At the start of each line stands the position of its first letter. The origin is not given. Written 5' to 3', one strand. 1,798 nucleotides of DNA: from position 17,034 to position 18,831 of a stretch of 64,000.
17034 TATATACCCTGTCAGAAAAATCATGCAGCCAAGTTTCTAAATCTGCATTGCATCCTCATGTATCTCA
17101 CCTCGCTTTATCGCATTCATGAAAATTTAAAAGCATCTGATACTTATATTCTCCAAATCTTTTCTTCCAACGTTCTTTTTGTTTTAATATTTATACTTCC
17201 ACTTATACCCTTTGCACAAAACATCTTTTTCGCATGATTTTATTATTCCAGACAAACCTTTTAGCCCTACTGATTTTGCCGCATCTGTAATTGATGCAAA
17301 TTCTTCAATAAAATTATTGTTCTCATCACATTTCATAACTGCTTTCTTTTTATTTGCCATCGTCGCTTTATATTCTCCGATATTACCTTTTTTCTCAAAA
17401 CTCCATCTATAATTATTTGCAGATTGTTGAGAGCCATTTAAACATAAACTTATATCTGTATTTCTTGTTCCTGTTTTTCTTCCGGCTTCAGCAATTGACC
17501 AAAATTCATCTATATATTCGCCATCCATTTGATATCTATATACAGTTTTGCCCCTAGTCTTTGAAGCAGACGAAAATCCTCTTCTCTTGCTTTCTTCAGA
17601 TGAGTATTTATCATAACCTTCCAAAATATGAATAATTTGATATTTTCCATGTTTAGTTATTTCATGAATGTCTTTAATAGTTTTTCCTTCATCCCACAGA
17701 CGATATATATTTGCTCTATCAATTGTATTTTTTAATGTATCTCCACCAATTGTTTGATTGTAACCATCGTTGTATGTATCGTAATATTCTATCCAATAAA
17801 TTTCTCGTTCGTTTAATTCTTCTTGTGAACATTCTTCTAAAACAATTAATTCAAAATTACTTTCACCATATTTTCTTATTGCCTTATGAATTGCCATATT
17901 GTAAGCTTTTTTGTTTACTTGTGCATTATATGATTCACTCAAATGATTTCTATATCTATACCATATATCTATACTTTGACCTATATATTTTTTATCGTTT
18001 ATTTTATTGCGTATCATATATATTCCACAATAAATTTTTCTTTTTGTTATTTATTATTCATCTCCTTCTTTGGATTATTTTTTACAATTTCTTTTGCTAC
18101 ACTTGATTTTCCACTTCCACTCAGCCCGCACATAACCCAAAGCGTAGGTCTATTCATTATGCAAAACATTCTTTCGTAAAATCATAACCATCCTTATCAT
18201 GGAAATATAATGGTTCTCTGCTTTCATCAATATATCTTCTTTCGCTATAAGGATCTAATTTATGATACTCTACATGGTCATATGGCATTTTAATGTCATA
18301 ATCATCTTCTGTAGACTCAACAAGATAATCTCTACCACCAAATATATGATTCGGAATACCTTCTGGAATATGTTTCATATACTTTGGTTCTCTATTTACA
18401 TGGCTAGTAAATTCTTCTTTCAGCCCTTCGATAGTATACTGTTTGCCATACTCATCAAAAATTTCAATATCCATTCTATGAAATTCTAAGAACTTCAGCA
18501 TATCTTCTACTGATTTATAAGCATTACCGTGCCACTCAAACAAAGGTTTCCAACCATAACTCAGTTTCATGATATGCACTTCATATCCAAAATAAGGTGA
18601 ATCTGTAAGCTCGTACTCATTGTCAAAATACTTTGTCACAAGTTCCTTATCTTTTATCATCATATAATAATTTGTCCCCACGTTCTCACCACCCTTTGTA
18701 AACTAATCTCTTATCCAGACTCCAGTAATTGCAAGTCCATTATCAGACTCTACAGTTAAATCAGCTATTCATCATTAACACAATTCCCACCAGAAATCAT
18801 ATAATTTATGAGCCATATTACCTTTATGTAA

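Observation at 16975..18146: GIY-YIG homing endonuclease sits inside the wreck of a Pnk-like P-loop kinase gene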

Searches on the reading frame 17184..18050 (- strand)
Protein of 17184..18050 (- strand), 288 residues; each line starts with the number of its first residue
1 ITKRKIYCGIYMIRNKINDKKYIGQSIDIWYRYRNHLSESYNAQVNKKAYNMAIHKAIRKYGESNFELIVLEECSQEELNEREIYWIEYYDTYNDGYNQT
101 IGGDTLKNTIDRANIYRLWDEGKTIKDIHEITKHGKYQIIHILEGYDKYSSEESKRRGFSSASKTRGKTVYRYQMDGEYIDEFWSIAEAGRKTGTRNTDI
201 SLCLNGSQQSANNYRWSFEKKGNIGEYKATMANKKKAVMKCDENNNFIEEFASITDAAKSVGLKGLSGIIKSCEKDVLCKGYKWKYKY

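Call 5: search_protein_families(library=pfam, proteins=[window:17184-18017:-], max_evalue=1)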
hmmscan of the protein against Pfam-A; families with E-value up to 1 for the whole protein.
window:17184-18017:- (277 aa): 3 families
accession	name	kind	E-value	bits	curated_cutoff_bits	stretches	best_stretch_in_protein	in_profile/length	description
PF07453.19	NUMOD1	-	1.1e-06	29.1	22.8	2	233-251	9-27/37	NUMOD1 domain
PF01541.30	GIY-YIG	-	2.7e-06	28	22.6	1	1-82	6-77/78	GIY-YIG catalytic domain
PF22083.2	I-HmuI_NUMOD-like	-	7.7e-06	25.8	27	1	170-200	10-40/46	DNA endonuclease I-HmuI-like, NUMOD-like domain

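Call 17: search_protein_families(library=pfam, proteins=[window:17184-18050:-], max_evalue=0.01)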
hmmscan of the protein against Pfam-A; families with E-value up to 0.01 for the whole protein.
window:17184-18050:- (288 aa): 3 families
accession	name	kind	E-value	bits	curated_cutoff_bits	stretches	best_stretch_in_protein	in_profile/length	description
PF01541.30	GIY-YIG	-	1.3e-08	35.4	22.6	1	8-93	2-77/78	GIY-YIG catalytic domain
PF07453.19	NUMOD1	-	1.3e-06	28.9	22.8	0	244-262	9-27/37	NUMOD1 domain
PF22083.2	I-HmuI_NUMOD-like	-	8.5e-06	25.7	27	0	181-211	10-40/46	DNA endonuclease I-HmuI-like, NUMOD-like domain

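Call 21: find_related_loci(query=window:17184-18050:-, collection=viral_contigs, flank=3000)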
Query window:17184-18050:- (288 aa) in viral_contigs; peptide patterns used: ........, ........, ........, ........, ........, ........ (x = any residue, [..] = any of these).
96 stretches matched a pattern; 71 encode a relative of the query (tblastn E <= 1e-3); 70 distinct loci.
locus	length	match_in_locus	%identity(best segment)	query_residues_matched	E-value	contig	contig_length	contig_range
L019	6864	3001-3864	100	1-288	0e+0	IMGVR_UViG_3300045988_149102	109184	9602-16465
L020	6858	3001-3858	94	1-288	4e-178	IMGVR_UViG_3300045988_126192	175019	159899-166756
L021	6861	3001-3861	72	1-287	4e-137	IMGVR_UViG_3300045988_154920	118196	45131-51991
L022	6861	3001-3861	72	1-287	4e-137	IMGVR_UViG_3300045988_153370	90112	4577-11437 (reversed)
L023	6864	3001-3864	100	1-288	0e+0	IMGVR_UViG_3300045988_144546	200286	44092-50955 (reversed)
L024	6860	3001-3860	94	1-288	1e-151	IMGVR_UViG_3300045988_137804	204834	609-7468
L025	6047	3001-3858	36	8-286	1e-42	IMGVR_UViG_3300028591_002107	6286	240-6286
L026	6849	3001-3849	34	8-287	4e-33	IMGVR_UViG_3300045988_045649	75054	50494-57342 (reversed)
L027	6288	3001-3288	52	8-110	2e-26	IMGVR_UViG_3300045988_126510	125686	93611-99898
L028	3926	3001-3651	34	10-232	3e-26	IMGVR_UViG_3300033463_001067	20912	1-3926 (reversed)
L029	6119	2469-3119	34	10-232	3e-26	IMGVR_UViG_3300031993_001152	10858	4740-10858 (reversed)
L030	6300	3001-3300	50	9-105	1e-24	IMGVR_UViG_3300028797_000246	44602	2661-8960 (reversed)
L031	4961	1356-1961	32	10-220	4e-24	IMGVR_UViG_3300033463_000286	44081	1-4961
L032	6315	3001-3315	48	1-104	7e-24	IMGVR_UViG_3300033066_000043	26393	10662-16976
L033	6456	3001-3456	43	10-159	3e-22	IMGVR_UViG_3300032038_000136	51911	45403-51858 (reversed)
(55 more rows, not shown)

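Call 31: search_protein_families(library=phrogs, proteins=[window:17184-18050:-], max_evalue=0.001)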
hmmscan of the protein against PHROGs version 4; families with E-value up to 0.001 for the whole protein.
window:17184-18050:- (288 aa): 8 families
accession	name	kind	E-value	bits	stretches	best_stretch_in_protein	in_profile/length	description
phrog_7168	-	DNA, RNA and nucleotide metabolism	2.3e-26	93.9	1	9-259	3-247/284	homing endonuclease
phrog_314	-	DNA, RNA and nucleotide metabolism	1.3e-25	91.4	1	3-287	174-388/574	homing endonuclease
phrog_5123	-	DNA, RNA and nucleotide metabolism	2.7e-16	60.8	1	9-109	3-98/152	homing endonuclease with GIY-YIG motif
phrog_20162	-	DNA, RNA and nucleotide metabolism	9.4e-09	36.5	1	153-219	16-82/88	HNH endonuclease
phrog_19446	-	DNA, RNA and nucleotide metabolism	6.1e-07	30.2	1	10-106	4-98/254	homing endonuclease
phrog_3404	-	DNA, RNA and nucleotide metabolism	4e-05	24.5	1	9-107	4-93/235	HNH endonuclease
phrog_3855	-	DNA, RNA and nucleotide metabolism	5.6e-05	24.5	0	182-223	20-61/115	HTH DNA binding protein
phrog_4538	-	unknown function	0.0001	22.3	1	104-217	350-445/447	-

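Call 45: search_solved_structures(query=window:17184-18050:-, max_evalue=0.1, show_alignments=2)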
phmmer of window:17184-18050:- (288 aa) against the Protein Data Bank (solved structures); distinct sequences matched with E-value up to 0.1: 3.
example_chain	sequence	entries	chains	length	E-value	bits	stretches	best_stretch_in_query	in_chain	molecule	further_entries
1mk0_A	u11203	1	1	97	2.2e-06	30.6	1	8-98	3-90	Intron-associated endonuclease 1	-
1ln0_A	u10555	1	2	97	2.3e-06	30.5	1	8-98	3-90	intron-associated endonuclease 1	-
8vd6_A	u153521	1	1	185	0.00067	22.4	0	101-131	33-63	CAP REPEAT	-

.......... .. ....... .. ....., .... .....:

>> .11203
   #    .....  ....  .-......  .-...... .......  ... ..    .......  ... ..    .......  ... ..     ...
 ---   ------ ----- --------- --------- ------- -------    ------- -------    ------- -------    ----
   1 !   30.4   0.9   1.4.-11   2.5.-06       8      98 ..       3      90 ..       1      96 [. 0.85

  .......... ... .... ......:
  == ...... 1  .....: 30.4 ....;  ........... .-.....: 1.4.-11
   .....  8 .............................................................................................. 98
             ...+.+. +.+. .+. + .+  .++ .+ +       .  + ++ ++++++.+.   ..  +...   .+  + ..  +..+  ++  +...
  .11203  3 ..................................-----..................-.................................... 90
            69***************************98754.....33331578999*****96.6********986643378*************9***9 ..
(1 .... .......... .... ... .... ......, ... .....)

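Call 46: search_protein_families(library=ncbifam, proteins=[window:17184-18050:-], max_evalue=0.001)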
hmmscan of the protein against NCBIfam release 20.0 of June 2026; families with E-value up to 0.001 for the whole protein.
window:17184-18050:- (288 aa): 1 family
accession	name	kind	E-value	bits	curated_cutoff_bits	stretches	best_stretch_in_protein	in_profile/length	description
TIGR01453.1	grpIintron_endo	subfamily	4.2e-24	85.8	56.05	1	9-214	3-209/215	group I intron endonuclease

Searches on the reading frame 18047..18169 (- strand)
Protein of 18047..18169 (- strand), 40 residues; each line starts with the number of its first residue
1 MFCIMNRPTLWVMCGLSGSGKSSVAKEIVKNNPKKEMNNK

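Call 5: search_protein_families(library=pfam, proteins=[window:18047-18169:-], max_evalue=1)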
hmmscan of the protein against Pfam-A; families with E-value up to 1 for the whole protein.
window:18047-18169:- (40 aa): 19 families
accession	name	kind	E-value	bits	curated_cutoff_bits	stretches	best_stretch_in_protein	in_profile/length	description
PF13671.12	AAA_33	-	4.2e-06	27.6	27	1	10-33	1-24/143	AAA domain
PF00005.33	ABC_tran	-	0.011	16.7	25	1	6-33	9-36/137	ABC transporter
PF06414.18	Zeta_toxin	-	0.011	15.7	22.3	1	6-29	14-37/199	Zeta toxin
PF13401.12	AAA_22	-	0.014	16.1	27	1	9-33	6-30/130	AAA domain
PF13238.12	AAA_18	-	0.015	16.2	29.4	1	13-31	3-21/128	AAA domain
PF03193.22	RsgA_GTPase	-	0.016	15.5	30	1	9-32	107-130/174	RsgA GTPase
PF01583.26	APS_kinase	-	0.019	15.4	21.1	1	9-31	4-25/152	Adenylylsulphate kinase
PF08433.16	KTI12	-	0.023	14.6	22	1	10-36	3-29/271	Chromatin associated protein KTI12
PF25201.1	nSTAND6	-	0.029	14.9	27.7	1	6-38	17-48/148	Novel STAND NTPase 6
PF12775.13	AAA_7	-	0.038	14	25.8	1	11-38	36-63/181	P-loop containing dynein motor region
PF00485.24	PRK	-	0.069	13.4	22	1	13-31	4-22/196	Phosphoribulokinase / Uridine kinase family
PF01637.24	ATPase_2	-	0.071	13.3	33.2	1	7-35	19-47/225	ATPase domain predominantly from Archaea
PF20703.3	nSTAND1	-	0.073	13.1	27.1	1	9-25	34-50/379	Novel STAND NTPase 1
PF00910.28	RNA_helicase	-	0.074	14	21.5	1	11-31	1-21/105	RNA helicase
PF00931.28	NB-ARC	-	0.092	12.4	23.5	1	10-35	20-45/248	NB-ARC domain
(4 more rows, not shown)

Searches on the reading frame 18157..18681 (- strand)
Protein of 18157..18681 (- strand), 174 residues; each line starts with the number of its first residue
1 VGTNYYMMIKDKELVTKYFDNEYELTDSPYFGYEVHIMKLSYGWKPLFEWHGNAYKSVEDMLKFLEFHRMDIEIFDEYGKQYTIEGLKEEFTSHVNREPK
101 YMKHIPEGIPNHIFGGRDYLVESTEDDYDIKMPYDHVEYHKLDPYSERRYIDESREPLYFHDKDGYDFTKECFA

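Call 5: search_protein_families(library=pfam, proteins=[window:18157-18681:-], max_evalue=1)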
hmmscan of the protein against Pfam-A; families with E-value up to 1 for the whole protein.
window:18157-18681:- (174 aa): 1 family
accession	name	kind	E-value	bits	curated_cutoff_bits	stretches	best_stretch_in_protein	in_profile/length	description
PF06514.17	PsbU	-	0.07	13.6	24.5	1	53-97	43-87/93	Photosystem II 12 kDa extrinsic protein (PsbU)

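Call 9: find_related_loci(query=window:18157-18681:-, collection=viral_contigs, flank=6000)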
Query window:18157-18681:- (174 aa) in viral_contigs; peptide patterns used: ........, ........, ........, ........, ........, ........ (x = any residue, [..] = any of these).
8 stretches matched a pattern; 8 encode a relative of the query (tblastn E <= 1e-3); 7 distinct loci.
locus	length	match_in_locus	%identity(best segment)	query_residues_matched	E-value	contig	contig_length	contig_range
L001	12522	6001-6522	99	1-174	4e-116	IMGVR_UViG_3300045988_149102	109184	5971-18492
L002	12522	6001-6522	99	1-174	4e-116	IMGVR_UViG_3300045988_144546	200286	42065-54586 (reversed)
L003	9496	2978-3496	87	1-173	7e-102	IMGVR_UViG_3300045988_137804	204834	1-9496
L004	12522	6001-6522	86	1-174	6e-101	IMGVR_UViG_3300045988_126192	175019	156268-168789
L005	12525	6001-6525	78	1-174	1e-88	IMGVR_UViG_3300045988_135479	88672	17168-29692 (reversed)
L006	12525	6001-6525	75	1-174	2e-84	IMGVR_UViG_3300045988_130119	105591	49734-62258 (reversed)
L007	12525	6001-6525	76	1-174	5e-87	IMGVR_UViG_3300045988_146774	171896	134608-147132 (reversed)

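Call 13: search_protein_families(library=pfam, proteins=[L006:6528-7418:+, L007:7843-8733:+], max_evalue=0.01)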
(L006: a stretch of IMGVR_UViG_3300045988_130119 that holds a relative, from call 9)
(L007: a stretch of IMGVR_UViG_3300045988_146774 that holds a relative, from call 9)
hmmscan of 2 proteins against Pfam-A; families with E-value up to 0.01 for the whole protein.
L006:6528-7418:+ (296 aa): 8 families
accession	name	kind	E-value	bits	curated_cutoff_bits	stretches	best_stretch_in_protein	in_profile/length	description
PF13671.12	AAA_33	-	4.1e-22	79.5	27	1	6-138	1-143/143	AAA domain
PF08433.16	KTI12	-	1.4e-12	48.2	22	1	6-146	3-148/271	Chromatin associated protein KTI12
PF13207.12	AAA_17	-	2.5e-06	28.3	27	1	10-78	1-68/136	AAA domain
PF06414.18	Zeta_toxin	-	3.4e-06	27.1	22.3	1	3-70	15-86/199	Zeta toxin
PF13238.12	AAA_18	-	3.4e-05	24.7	29.4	1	10-88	4-82/128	AAA domain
PF01583.26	APS_kinase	-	0.0012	19.3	21.1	1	6-83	5-86/152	Adenylylsulphate kinase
PF01591.24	6PF2K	-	0.0026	17.6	27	0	3-103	12-128/223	6-phosphofructo-2-kinase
PF00005.33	ABC_tran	-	0.0096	17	25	0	4-73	11-79/137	ABC transporter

L007:7843-8733:+ (296 aa): 10 families
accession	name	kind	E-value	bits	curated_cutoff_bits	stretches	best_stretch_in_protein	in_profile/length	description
PF13671.12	AAA_33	-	9.2e-21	75.1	27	1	6-138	1-143/143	AAA domain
PF08433.16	KTI12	-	3.2e-09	37.1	22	1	6-172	3-174/271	Chromatin associated protein KTI12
PF06414.18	Zeta_toxin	-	1.1e-06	28.7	22.3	1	3-79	15-103/199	Zeta toxin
PF13207.12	AAA_17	-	1.2e-05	26.1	27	1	10-65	1-66/136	AAA domain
PF13238.12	AAA_18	-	3.3e-05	24.8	29.4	1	10-81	4-75/128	AAA domain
PF01966.28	HD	-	3.6e-05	24.5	22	1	182-271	2-93/116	HD domain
PF00005.33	ABC_tran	-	0.0015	19.6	25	1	3-82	10-80/137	ABC transporter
PF13173.12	AAA_14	-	0.0043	17.5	27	1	5-69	3-61/129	AAA domain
PF01583.26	APS_kinase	-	0.0054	17.2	21.1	0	8-48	6-50/152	Adenylylsulphate kinase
PF01591.24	6PF2K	-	0.0097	15.7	27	0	4-93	13-119/223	6-phosphofructo-2-kinase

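Call 17: search_protein_families(library=pfam, proteins=[L007:6525-7850:+], max_evalue=0.01)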
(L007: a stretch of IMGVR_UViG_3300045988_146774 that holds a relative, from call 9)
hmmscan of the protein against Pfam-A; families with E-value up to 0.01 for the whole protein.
L007:6525-7850:+ (441 aa): 1 family
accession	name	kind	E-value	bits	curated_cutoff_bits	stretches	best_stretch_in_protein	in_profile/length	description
PF09511.15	RNA_lig_T4_1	-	8.8e-24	85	28.3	1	108-305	1-224/227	RNA ligase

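Call 31: search_protein_families(library=phrogs, proteins=[window:18157-18681:-], max_evalue=0.001)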
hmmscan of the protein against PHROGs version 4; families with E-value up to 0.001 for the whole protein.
window:18157-18681:- (174 aa): 0 families

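Call 46: search_protein_families(library=ncbifam, proteins=[L007:6525-7847:+], max_evalue=0.001)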
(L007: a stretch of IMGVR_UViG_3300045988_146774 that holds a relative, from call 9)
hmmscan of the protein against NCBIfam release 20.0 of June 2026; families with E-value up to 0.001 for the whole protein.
L007:6525-7847:+ (441 aa): 1 family
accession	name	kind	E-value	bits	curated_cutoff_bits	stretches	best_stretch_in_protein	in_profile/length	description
TIGR02308.1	RNA_lig_T4_1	equivalog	9e-15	54.6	242.25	1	108-384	51-326/373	T4 RnlA family RNA ligase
